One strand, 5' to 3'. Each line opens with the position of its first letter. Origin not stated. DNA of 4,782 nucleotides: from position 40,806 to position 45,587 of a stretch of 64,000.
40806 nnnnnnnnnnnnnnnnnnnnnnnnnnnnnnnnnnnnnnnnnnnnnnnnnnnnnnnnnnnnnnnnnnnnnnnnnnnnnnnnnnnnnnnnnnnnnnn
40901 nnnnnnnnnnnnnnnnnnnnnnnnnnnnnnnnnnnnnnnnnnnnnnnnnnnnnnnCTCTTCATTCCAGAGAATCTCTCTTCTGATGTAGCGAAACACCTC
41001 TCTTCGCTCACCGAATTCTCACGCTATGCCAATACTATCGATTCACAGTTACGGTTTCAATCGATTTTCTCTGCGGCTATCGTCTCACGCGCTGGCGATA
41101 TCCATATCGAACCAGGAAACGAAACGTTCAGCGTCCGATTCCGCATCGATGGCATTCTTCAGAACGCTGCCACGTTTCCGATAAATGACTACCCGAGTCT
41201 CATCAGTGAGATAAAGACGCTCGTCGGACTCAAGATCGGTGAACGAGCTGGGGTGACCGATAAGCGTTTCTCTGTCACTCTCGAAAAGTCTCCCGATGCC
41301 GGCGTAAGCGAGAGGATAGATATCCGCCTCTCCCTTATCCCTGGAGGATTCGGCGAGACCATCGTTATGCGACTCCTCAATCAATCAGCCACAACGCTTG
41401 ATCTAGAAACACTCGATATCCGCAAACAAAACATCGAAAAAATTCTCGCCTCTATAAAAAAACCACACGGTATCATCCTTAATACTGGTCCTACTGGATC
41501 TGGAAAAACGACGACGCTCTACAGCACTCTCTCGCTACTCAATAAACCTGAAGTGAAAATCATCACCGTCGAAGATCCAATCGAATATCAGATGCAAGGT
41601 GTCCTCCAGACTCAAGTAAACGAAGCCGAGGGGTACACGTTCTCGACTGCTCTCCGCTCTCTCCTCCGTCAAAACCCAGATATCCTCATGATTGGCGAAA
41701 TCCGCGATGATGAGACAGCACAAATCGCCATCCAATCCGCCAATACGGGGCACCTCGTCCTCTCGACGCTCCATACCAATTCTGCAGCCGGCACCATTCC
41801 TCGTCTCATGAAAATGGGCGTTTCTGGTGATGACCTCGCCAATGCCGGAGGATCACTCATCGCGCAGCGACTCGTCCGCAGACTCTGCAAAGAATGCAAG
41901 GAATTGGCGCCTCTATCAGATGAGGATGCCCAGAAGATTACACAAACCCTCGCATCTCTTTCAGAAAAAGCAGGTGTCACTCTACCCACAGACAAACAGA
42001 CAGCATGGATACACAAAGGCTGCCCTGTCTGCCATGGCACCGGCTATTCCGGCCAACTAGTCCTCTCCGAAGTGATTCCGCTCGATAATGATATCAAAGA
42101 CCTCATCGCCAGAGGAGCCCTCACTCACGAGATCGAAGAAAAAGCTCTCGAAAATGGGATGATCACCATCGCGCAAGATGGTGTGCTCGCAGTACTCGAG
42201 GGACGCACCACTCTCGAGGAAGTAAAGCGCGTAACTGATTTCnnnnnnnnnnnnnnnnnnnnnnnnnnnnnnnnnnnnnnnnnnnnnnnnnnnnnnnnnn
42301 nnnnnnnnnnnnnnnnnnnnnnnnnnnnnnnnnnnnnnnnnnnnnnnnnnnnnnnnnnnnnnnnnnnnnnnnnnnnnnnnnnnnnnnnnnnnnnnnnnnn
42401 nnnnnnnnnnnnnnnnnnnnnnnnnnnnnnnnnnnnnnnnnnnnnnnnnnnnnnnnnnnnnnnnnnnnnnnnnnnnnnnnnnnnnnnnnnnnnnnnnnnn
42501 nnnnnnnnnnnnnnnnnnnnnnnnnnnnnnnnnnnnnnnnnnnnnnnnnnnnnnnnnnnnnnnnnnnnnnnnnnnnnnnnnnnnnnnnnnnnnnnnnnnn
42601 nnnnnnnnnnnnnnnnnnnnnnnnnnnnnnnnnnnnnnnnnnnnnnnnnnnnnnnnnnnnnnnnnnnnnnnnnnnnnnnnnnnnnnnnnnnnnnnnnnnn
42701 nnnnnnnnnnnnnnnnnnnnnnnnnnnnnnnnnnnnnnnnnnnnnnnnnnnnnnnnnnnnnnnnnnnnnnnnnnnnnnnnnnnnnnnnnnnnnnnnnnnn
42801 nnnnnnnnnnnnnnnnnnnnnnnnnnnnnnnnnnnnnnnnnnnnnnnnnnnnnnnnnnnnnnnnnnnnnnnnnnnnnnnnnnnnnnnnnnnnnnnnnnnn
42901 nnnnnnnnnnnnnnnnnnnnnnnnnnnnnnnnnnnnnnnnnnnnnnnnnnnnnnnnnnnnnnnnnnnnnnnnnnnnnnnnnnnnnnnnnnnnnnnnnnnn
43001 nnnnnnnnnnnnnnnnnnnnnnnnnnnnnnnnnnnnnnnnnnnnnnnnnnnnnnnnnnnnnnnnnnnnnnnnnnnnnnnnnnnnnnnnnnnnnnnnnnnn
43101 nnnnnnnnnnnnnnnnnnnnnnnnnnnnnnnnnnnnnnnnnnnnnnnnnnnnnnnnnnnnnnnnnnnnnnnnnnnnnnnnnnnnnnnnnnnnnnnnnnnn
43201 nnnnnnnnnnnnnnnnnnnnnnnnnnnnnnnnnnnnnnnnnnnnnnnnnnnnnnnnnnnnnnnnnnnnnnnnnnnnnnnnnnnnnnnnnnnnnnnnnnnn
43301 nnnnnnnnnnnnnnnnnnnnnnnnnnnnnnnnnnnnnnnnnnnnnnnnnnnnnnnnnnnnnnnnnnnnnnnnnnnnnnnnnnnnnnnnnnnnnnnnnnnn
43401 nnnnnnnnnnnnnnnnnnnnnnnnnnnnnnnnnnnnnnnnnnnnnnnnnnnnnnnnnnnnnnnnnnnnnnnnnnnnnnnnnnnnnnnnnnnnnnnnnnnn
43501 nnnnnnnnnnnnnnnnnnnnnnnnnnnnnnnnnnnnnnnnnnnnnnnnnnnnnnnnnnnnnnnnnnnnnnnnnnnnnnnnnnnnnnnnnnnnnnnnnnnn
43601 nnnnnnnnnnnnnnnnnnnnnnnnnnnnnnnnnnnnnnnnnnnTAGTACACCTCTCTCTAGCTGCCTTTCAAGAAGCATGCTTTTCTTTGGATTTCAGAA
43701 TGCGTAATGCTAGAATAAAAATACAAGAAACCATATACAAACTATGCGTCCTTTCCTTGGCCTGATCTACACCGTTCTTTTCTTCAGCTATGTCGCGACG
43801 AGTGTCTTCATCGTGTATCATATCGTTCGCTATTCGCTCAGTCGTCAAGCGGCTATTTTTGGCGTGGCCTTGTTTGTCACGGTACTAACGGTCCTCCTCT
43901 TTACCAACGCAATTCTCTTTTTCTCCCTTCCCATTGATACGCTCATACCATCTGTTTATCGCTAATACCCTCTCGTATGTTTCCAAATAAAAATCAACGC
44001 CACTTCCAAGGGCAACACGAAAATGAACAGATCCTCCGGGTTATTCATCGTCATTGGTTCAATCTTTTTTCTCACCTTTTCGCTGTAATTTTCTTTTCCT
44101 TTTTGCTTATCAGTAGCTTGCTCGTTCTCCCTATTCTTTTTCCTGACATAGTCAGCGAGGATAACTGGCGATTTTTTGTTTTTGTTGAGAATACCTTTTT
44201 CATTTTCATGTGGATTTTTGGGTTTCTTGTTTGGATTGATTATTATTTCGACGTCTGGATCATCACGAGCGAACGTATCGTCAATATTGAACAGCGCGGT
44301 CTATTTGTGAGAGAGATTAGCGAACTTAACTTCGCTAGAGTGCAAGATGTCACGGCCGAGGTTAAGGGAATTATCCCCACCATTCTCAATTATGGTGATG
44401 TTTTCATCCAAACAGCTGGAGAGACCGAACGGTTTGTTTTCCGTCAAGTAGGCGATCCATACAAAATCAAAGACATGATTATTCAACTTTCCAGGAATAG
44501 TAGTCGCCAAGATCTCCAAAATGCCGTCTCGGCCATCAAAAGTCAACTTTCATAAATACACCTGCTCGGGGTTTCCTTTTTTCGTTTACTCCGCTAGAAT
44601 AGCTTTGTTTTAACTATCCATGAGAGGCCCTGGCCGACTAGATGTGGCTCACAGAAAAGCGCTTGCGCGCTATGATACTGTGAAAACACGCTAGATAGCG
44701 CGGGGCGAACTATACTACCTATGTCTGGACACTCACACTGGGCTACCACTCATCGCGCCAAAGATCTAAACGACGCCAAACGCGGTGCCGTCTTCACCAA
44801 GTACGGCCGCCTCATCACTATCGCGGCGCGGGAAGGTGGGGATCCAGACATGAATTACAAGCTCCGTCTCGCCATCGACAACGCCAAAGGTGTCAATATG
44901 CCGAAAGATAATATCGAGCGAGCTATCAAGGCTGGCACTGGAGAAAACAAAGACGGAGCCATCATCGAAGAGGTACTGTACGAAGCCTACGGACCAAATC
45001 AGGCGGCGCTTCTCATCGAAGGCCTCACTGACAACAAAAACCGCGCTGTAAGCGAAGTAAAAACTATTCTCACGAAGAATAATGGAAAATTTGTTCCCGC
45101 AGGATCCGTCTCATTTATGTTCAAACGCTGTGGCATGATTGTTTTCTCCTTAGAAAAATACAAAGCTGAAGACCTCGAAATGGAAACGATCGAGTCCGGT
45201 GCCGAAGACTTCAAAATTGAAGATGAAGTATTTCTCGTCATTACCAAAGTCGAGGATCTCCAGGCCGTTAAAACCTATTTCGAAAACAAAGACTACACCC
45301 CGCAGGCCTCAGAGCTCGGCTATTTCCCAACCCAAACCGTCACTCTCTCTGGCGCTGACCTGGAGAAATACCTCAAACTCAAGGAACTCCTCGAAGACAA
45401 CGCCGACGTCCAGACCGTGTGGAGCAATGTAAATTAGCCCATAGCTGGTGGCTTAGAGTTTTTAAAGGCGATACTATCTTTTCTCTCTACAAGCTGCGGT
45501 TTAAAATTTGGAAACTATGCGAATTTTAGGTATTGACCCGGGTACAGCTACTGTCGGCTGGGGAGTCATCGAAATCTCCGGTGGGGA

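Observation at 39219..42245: GspE/PilB ATPase with a complete internal duplication (two Walker A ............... cores, two Zn-tetracysteine motifs)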

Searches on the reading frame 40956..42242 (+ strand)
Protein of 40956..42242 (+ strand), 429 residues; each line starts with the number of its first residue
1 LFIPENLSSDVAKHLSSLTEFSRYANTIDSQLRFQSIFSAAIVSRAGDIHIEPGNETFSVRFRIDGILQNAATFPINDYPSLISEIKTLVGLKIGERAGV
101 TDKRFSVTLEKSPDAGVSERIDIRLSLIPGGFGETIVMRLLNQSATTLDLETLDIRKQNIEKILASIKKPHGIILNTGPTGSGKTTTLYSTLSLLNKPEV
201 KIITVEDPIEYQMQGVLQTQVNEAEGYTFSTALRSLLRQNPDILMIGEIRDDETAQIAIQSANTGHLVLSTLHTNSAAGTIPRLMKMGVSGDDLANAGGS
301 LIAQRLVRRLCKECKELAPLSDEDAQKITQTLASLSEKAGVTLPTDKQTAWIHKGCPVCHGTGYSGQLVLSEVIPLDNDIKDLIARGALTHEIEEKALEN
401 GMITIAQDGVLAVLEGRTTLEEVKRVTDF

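Call 12: search_solved_structures(query=window:40956-42242:+, max_evalue=1e-20, show_alignments=2)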
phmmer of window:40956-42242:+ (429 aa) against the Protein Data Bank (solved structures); distinct sequences matched with E-value up to 1e-20: 21.
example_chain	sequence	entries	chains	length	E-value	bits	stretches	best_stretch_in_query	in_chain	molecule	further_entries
5zfr_A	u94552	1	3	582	1.2e-86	294.5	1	36-427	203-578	Type IV pilus biogenesis ATPase PilB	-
3jc8_Ba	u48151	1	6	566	1.4e-85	291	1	34-424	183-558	Type IV-A pilus assembly ATPase PilB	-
5tsg_B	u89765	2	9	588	5.4e-85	289.1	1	36-427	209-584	Type IV pilus biogenesis ATPase PilB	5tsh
6olj_C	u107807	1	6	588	6e-85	288.9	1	36-427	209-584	Type IV pilus biogenesis ATPase PilB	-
4pht_A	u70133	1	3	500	6.8e-84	285.5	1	36-427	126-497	General secretory pathway protein E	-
4kss_A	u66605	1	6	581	7.4e-83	282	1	36-427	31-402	Type II secretion system protein E, hemolysin-coregulated protein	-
4ksr_A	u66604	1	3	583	7.5e-83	282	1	36-427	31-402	Type II secretion system protein E, Hemolysin-coregulated protein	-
1p9r_A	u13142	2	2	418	3.2e-82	280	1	36-425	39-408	General secretion pathway protein E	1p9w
5oiu_A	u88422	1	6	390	2.6e-81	277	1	35-424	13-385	Type IV pilus assembly protein PilF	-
5it5_F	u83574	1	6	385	2.8e-81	276.8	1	35-424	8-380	ATP binding motif-containing protein PilF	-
6ejf_A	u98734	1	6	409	3.5e-81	276.5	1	35-424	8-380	Type IV pilus assembly protein PilF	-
6f8l_G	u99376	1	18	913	2.5e-80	273.7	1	35-424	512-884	Type IV pilus assembly protein PilF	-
8dze_A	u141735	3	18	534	1.5e-29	106.5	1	153-388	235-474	BfpD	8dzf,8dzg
2ewv_A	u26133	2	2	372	2.3e-29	105.9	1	147-286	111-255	twitching motility protein PilT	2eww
5fl3_A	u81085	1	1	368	2.7e-29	105.7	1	37-285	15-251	PILI RETRACTION PROTEIN PILT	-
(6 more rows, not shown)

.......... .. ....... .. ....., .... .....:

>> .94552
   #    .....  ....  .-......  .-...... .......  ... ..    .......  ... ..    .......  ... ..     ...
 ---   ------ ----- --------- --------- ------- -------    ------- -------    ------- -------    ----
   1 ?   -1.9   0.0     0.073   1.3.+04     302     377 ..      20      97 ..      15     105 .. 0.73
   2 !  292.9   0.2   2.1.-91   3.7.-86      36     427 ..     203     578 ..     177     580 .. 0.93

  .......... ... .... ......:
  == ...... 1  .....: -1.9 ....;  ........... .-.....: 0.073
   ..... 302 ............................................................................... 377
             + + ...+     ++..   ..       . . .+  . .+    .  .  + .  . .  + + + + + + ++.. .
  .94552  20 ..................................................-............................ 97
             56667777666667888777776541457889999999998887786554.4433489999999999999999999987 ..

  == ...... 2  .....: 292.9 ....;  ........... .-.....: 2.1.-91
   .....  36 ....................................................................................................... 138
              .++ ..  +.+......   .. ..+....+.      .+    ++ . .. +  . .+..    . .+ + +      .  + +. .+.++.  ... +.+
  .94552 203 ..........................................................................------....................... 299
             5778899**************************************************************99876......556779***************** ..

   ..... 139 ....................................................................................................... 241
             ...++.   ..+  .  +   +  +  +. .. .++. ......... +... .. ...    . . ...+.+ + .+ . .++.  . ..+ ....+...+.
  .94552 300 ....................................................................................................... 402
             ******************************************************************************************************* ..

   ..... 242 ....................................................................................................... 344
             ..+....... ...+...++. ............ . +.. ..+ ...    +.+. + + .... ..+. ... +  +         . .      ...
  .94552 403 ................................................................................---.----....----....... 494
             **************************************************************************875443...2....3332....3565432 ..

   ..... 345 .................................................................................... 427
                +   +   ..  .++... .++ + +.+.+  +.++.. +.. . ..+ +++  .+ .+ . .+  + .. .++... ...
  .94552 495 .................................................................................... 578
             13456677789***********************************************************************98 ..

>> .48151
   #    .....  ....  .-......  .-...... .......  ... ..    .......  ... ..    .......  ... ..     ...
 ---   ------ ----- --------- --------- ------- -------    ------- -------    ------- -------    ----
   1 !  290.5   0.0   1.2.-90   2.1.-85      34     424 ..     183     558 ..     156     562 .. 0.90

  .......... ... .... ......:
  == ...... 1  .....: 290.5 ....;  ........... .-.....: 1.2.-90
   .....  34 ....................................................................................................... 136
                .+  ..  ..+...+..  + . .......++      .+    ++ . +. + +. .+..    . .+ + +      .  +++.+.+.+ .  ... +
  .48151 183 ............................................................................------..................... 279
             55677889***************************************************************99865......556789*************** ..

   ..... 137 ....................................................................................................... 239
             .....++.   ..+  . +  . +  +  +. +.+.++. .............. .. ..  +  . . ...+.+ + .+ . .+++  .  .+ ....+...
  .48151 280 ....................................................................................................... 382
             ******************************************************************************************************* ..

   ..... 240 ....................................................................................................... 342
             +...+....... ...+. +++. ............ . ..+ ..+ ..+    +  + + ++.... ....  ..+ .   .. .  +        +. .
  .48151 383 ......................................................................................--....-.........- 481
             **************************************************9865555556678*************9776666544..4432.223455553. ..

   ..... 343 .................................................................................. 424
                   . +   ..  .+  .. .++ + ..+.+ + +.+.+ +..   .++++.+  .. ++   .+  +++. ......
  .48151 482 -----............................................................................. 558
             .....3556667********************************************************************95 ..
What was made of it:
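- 41433..42242 (+): Module 2 CTD ATPase core (res 739-1008): Walker A 41487-41510, Walker B GEIRD 41694-41708, Zn cysteines 41886-42032. PDB best hits are PilB (call 12).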

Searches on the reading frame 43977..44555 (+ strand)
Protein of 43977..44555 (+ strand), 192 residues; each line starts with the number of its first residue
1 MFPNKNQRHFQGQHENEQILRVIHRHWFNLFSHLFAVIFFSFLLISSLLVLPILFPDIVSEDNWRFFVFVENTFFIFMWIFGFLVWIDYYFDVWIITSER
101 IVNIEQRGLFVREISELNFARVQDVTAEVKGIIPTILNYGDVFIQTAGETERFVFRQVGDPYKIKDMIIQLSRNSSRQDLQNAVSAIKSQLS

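Call 10: search_protein_families(library=pfam, proteins=[window:43977-44555:+], max_evalue=0.0001)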
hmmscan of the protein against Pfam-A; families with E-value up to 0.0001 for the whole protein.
window:43977-44555:+ (192 aa): 1 family
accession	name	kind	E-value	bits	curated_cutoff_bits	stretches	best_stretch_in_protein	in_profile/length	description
PF03703.20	bPH_2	-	1.1e-08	35.6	22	1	91-168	3-78/78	Bacterial PH domain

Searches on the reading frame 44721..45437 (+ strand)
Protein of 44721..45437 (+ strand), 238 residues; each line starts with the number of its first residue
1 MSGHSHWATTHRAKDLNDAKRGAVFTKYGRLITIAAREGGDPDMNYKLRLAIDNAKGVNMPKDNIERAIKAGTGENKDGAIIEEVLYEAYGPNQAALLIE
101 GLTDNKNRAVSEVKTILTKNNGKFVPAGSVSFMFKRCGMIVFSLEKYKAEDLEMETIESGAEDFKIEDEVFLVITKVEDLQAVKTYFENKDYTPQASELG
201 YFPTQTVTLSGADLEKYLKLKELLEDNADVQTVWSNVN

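Call 10: search_protein_families(library=pfam, proteins=[window:44721-45437:+], max_evalue=0.0001)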
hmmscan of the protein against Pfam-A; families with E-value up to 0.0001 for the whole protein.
window:44721-45437:+ (238 aa): 2 families
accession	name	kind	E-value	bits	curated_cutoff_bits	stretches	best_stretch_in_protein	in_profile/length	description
PF01709.26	Transcrip_reg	-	8.6e-49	165.8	27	1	83-237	2-160/160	TACO1/YebC second and third domain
PF20772.2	TACO1_YebC_N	-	3e-28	98.5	36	1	5-75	1-73/73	TACO1/YebC protein N-terminal domain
